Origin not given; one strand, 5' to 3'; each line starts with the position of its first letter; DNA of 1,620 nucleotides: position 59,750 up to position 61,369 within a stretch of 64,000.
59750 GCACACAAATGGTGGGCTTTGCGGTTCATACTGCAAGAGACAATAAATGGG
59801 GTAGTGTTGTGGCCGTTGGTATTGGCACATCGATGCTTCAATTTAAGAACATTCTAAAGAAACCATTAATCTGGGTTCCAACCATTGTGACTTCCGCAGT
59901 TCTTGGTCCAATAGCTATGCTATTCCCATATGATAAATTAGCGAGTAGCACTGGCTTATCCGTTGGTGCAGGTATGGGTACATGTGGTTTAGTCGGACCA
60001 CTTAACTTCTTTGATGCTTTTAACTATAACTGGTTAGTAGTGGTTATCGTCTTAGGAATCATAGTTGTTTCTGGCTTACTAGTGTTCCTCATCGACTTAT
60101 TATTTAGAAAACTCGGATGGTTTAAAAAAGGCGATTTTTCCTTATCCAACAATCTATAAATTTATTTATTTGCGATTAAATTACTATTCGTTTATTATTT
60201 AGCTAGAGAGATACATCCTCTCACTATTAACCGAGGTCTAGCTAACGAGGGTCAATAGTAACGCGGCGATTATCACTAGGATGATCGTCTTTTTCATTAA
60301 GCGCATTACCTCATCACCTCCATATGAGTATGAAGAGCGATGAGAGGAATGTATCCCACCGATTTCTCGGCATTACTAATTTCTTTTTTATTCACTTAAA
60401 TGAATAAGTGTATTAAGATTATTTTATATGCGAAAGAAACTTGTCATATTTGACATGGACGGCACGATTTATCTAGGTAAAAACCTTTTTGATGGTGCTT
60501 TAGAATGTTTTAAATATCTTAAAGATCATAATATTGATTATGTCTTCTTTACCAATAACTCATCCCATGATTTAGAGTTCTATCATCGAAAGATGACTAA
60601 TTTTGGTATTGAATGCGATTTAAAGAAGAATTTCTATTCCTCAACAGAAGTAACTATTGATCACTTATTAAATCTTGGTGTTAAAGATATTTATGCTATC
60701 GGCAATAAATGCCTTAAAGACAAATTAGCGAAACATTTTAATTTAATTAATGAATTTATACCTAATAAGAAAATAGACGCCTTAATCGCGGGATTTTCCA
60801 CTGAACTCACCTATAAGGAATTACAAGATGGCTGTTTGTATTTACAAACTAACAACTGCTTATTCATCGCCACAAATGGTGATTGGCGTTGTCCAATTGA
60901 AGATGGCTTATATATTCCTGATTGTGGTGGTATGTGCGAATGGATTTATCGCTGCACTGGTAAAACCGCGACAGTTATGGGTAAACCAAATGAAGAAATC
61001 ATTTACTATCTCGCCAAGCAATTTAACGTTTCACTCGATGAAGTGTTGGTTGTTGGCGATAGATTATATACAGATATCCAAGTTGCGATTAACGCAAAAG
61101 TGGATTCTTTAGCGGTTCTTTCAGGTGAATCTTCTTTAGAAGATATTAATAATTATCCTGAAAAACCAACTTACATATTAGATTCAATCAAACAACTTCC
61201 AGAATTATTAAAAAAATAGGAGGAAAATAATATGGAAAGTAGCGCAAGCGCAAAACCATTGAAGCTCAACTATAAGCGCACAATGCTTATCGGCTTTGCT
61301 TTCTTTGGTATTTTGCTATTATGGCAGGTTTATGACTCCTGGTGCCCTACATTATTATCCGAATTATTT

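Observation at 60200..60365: Type I toxin-like module: 22-aa hydrophobic peptide ORF with tandem SD, enclosed by a 15-bp inverted repeat with built-in anti-SD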

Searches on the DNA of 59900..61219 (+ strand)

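Call 3: search_rna_families(source=window, start=59900, end=60700, threshold=evalue, max_evalue=10, show_alignments=3)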
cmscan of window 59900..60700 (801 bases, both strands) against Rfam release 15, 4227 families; matches with E-value up to 10: 10.
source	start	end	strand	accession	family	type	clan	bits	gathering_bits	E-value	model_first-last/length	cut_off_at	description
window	60210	60355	+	RF03105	RAGATH-7-assoc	Gene; sRNA;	-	20.3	88.5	0.52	1-131/131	no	RAGATH-7-assoc RNA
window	60221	60260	-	RF00632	sxy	Cis-reg;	-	18.2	70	3.4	1-104/104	no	sxy 5' UTR element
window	60391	60425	+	RF02580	tsr31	Gene; sRNA;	-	17.8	50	5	1-70/70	no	S. aureus tsr31 small RNA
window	60091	60176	+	RF00479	snosnR71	Gene; snRNA; snoRNA; CD-box;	CL00051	17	60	10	1-97/97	no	Small nucleolar RNA snR71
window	60490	60554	-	RF01277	snoU54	Gene; snRNA; snoRNA; CD-box;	CL00008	16.1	35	2.8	1-67/67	no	Small nucleolar RNA U54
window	60049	60096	-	RF01647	ceN61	Gene; snRNA; snoRNA; CD-box;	-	15.3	60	3.2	1-72/72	no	Caenorhabditis snoRNA ceN61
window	60014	60097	-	RF00300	snoZ221_snoR21b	Gene; snRNA; snoRNA; CD-box;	-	14.8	44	5.2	1-91/91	no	Small nucleolar RNA Z221/R21b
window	60545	60594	-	RF01196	snoZ30a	Gene; snRNA; snoRNA; CD-box;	-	13.9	80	5.4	1-92/92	no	Small nucleolar RNA Z30a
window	59940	60005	+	RF00215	Tombus_3_III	Cis-reg;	-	13.4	35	7.4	1-70/70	no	Tombus virus defective interfering (DI) RNA region 3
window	60421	60534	+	RF00619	U6atac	Gene; snRNA; splicing;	CL00009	10.3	33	6.9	1-126/126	no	U6atac minor spliceosomal RNA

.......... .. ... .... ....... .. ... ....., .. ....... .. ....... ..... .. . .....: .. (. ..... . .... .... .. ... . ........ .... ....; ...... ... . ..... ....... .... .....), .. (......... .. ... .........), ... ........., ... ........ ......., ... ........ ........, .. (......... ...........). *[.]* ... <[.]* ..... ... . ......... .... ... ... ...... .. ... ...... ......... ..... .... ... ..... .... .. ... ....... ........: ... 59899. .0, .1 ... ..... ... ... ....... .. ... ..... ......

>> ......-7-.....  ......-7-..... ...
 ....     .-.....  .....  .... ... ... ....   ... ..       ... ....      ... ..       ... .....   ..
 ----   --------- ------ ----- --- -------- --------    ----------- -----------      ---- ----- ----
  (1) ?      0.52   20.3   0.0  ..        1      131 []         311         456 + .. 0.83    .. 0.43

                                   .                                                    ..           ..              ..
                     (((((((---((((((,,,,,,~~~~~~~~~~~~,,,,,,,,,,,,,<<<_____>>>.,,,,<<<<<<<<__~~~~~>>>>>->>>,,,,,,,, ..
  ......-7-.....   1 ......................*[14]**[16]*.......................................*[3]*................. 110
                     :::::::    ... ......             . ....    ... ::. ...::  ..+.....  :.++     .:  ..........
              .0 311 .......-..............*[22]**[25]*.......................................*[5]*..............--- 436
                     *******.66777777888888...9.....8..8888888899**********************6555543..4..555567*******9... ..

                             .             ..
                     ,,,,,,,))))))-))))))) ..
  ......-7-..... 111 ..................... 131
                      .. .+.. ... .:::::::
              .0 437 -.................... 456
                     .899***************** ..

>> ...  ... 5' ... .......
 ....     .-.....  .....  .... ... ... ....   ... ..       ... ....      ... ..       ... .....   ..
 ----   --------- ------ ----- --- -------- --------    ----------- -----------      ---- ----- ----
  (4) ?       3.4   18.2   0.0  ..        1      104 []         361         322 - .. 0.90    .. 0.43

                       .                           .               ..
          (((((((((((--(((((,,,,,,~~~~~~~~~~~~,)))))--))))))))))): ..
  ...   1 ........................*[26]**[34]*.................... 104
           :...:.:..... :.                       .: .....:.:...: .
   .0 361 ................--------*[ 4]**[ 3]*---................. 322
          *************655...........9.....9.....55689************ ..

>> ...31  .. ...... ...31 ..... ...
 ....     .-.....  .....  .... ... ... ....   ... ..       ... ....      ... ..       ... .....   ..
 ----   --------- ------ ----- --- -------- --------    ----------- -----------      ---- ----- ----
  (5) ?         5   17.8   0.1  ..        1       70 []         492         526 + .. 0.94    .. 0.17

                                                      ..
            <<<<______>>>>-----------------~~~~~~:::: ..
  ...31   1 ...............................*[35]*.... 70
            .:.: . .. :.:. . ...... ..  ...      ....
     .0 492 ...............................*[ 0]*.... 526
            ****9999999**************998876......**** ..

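Call 20: search_dna_similar(query=window:60186-60390:+, collection=phages, mode=distant, max_evalue=1)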
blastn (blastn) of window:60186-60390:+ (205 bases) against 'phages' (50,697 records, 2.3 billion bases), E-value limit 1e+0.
Records with a match: 67; places in all: 67; records where one place covers at least 80% of the query: 0.
Best place of each record, by identity: >=99% 55; 95-99% 11; 90-95% 1.
By first word of the organism name: Salmonella 49; Vibrio 11; Escherichia 6; Roseobacter 1.
By host as written in the record: Salmonella enterica 8; - 6; Salmonella enterica subsp. enterica serovar Enteritidis PT1 6; Escherichia coli O157:H7 5; Salmonella enterica subsp. enterica serovar Typhimurium 4; Vibrio parahaemolyticus 3; Vibrio sp. 3; Salmonella sp. 3; and 21 more.
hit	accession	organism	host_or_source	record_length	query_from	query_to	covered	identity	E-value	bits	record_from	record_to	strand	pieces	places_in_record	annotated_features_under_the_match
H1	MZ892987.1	Roseobacter phage CRP-207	Rhodobacteraceae bacterium FZCC0040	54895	108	134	13%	92.6%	2e-1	41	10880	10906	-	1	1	DNA polymerase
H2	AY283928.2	Vibrio phage KVP40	-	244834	91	114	12%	95.8%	7e-1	40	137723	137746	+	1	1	conserved hypothetical protein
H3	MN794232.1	Vibrio phage VH1_2019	Vibrio natiegens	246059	91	114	12%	95.8%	7e-1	40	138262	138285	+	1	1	hypothetical protein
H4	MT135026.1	Vibrio phage V09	Vibrio parahaemolyticus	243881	91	114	12%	95.8%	7e-1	40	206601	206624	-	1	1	hypothetical protein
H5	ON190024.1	Vibrio phage PVA8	Vibrio sp.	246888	91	114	12%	95.8%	7e-1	40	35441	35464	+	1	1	hypothetical protein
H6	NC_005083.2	Vibrio phage KVP40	Vibrio parahaemolyticus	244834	91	114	12%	95.8%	7e-1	40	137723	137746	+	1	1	30.2: hypothetical protein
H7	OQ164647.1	Vibrio phage vB_ValM_PVA8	Vibrio sp.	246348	91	114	12%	95.8%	7e-1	40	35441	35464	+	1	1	hypothetical protein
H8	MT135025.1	Vibrio phage V07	Vibrio parahaemolyticus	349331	91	114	12%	95.8%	7e-1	40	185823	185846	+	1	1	hypothetical protein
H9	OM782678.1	Vibrio phage PC-Liy1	Vibrio sp.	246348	91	114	12%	95.8%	7e-1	40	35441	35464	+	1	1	hypothetical protein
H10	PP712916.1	Vibrio phage TCU_VP02_YC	Vibrio parahaemolyticus VP.10806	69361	91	114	12%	95.8%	7e-1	40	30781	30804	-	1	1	hypothetical protein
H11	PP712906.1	Vibrio phage TCU-VP03-AIR1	Vibrio parahaemolyticus VP.10806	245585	91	114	12%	95.8%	7e-1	40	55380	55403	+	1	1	hypothetical protein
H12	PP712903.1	Vibrio phage TCU-VP04-AIR2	Vibrio parahaemolyticus VP.1593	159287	91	114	12%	95.8%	7e-1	40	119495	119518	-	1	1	hypothetical protein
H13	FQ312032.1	Salmonella phage Vi01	Salmonella enterica subsp. enterica ...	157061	138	158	10%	100.0%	7e-1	39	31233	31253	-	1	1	conserved uncharacterised protein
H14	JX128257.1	Escherichia phage ECML-4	Escherichia coli O157:H7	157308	138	158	10%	100.0%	7e-1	39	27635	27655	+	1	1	hypothetical protein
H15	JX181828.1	Salmonella phage STML-13-1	mixed Maryland water samples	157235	138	158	10%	100.0%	7e-1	39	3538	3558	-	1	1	hypothetical protein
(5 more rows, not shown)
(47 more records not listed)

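Call 21: search_dna_similar(query=window:60186-60390:+, collection=plasmids, mode=distant, max_evalue=1)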
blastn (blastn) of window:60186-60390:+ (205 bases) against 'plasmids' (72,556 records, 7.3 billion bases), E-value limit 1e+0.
No match.

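Call 31: search_rna_families(source=L081, start=1780, end=2560, threshold=evalue, max_evalue=10, show_alignments=2)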
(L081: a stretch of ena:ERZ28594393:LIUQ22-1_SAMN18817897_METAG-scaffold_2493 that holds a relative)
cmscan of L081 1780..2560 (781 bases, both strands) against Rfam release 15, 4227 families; matches with E-value up to 10: 7.
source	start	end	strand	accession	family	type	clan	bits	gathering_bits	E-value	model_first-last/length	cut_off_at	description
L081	1849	1954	-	RF01776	RatA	Gene; antitoxin;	-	20.3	49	7.7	1-91/91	no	RNA anti-toxin A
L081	1804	1964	-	RF01775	RsaOG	Gene; sRNA;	-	19.7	50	1.9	1-147/147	no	RNA S.aureus Orsay G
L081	1804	1919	-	RF04184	BTnc060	Gene; sRNA;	-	18.5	228.9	2.7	1-213/213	no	Bacteroides sRNA BTnc060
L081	2464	2498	+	RF02580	tsr31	Gene; sRNA;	-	17.8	50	4.8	1-70/70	no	S. aureus tsr31 small RNA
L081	2452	2482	+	RF01080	UPD-PKib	Cis-reg;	-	17.2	39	3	1-32/32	no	Pseudoknot of upstream pseudoknot domain (UPD) of the 3'UTR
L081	1787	1859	-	RF00112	CyaR_RyeE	Gene; sRNA;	-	15.6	47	8.6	1-85/85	no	CyaR/Rye RNA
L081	1832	1936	-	RF01089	PK-repBA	Cis-reg;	-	13.1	45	5.5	1-124/124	no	Pseudoknot of the regulatory region of the repBA gene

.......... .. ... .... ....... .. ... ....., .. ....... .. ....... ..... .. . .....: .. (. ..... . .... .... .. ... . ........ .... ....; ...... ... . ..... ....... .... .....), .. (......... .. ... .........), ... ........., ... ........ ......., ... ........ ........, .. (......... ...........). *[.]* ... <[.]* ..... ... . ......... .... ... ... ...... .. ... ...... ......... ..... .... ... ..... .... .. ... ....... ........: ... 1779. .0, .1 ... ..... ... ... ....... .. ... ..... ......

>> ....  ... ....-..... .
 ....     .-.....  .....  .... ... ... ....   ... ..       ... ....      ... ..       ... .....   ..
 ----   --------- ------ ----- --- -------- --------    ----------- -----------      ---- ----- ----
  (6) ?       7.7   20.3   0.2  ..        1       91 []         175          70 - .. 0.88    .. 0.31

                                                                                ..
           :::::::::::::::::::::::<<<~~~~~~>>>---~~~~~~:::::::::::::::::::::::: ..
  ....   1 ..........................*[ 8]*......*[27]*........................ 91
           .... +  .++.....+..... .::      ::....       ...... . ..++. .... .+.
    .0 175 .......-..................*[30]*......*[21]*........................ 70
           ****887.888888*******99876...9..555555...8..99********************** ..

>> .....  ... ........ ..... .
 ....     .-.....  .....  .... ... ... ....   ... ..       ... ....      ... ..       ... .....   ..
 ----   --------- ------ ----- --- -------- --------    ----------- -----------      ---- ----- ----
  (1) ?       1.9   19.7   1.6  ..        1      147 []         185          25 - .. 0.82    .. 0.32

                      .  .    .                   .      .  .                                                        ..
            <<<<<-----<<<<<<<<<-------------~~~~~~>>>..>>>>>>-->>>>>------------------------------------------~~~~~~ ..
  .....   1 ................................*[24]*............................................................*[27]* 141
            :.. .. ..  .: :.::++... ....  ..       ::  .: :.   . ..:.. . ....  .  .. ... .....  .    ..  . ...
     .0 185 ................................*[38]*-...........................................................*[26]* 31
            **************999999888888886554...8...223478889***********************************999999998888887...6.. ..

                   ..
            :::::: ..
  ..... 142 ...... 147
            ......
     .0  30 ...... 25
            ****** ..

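Call 58: build_rna_model(alignment_id=A6)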
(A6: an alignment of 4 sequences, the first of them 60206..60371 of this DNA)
Model R1 built from alignment A6 (4 sequences, 167 columns); structure: RNAalifold consensus.
model positions 165; base pairs 58; branch points 3; effective number of sequences 0.75; information 0.59 bits per position. Calibrated on 0.2 Mb of random sequence (short: E-values are rough).
structure used (alignment columns):
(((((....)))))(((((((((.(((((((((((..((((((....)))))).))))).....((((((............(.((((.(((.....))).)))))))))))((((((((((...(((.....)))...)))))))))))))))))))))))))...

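Call 59: search_with_rna_model(model_id=R1, source=window, max_evalue=10)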
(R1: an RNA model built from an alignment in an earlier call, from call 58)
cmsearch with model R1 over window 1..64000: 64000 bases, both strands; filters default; matches with E-value up to 10: 1.
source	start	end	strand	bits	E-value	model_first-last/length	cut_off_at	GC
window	60206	60371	-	192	2.4e-50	1-165/165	no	0.45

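Call 60: search_with_rna_model(model_id=R1, sources=[L001, L002, L003, L004, L005, L006, L007, L008, L009, L010, L011, L012, L013, L014, L015, L016, L017, L018, L019, L020, L021, L022, L023, L024, L025, L026, L027, L028, L029, L030, L031, L032, L033, L034, L035, L036, L037, L038, L039, L040, L041, L042, L043, L044, L045, L046, L047, L048, L049, L050, L051, L052, L053, L054, L055, L056, L057, L058, L059, L060, L061, L062, L063, L064, L065, L066, L067, L068, L069, L070, L071, L072, L073, L074, L075, L076, L077, L078, L079, L080, L081, L082, L083, L084, L085, L135, L206, L207, L208, L209], max_evalue=10)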
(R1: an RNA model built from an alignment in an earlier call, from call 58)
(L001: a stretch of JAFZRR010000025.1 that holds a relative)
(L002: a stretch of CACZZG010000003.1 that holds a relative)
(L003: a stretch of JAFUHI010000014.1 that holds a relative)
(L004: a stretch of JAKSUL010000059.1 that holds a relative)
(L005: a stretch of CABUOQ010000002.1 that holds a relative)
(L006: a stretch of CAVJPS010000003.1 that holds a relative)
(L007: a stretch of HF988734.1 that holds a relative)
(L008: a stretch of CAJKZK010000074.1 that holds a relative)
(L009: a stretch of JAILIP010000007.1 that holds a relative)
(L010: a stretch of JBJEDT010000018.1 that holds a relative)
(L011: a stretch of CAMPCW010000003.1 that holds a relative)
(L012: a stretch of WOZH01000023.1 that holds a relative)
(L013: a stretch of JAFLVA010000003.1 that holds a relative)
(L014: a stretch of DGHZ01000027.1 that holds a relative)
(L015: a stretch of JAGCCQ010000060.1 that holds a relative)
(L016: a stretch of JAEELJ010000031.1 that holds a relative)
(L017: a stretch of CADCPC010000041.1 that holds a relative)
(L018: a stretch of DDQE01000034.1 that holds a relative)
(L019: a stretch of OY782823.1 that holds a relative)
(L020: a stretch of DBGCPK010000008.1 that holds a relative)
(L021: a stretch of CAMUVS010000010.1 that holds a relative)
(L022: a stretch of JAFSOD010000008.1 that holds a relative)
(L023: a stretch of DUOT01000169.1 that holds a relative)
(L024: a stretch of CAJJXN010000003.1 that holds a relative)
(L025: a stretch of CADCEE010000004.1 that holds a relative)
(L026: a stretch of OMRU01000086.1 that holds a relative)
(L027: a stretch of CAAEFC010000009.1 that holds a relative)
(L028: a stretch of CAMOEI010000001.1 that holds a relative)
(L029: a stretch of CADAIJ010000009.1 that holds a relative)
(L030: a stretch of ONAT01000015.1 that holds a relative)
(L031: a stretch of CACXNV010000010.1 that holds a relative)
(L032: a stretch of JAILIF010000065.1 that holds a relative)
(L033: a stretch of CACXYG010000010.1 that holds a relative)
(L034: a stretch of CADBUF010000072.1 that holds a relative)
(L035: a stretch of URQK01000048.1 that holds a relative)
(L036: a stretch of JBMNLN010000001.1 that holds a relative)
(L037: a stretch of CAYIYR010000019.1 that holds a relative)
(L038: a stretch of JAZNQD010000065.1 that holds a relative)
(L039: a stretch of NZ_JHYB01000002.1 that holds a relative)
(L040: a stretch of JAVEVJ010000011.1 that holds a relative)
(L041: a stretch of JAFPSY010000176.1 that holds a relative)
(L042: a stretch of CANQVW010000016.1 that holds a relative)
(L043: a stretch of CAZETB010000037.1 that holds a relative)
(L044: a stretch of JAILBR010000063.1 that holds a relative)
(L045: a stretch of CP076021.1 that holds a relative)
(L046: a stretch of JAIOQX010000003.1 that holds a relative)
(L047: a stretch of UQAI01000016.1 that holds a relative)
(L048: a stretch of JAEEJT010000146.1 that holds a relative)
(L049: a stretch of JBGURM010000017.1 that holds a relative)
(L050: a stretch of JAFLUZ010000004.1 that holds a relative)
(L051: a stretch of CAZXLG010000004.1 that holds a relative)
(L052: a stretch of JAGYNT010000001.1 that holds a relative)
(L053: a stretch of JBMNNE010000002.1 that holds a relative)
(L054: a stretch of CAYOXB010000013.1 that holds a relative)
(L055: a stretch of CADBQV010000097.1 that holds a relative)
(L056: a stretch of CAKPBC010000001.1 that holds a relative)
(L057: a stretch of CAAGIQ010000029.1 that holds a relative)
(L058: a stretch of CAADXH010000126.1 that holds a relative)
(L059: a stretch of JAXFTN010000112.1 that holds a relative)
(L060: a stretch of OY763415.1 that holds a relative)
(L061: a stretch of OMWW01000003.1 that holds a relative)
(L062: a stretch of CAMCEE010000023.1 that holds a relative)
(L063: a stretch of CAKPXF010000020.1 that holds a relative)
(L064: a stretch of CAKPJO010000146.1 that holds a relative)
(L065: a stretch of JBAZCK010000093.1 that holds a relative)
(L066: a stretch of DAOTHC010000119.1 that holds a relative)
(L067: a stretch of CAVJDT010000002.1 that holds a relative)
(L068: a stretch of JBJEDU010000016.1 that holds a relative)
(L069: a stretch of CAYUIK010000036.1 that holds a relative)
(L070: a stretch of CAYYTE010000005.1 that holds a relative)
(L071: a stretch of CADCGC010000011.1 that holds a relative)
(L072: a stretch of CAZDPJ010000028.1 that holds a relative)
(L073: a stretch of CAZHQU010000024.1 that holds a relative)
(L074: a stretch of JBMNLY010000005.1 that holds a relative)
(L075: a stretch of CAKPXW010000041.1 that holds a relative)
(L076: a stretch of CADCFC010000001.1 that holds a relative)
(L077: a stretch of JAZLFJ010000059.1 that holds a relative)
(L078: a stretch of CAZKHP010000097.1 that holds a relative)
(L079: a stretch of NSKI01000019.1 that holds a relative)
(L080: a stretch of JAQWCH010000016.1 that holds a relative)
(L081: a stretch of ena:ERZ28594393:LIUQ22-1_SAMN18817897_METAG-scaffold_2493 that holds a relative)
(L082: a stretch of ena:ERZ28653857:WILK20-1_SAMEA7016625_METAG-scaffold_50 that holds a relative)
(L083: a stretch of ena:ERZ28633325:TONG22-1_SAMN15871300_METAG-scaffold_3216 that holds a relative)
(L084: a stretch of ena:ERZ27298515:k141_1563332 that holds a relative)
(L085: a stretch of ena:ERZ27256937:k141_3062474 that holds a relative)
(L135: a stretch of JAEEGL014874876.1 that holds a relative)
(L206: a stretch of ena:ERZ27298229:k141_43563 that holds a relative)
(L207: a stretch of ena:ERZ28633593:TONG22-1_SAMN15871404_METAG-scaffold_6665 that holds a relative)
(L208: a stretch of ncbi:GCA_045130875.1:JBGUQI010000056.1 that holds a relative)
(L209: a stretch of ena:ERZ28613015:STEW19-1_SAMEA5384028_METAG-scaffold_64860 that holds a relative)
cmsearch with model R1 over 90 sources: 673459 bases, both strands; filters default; matches with E-value up to 10: 6.
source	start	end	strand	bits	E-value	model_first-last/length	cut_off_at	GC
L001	3726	3890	-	196.8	1.3e-50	1-165/165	no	0.47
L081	2160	2324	-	193.6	9.7e-50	1-165/165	no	0.47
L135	604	766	+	173.8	2.2e-44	1-165/165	no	0.47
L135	616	774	-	28.5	4.5e-05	1-165/165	no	0.44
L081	2152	2312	+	14.6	0.26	1-165/165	no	0.47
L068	1662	1687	-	9.5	6.2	80-105/165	no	0.35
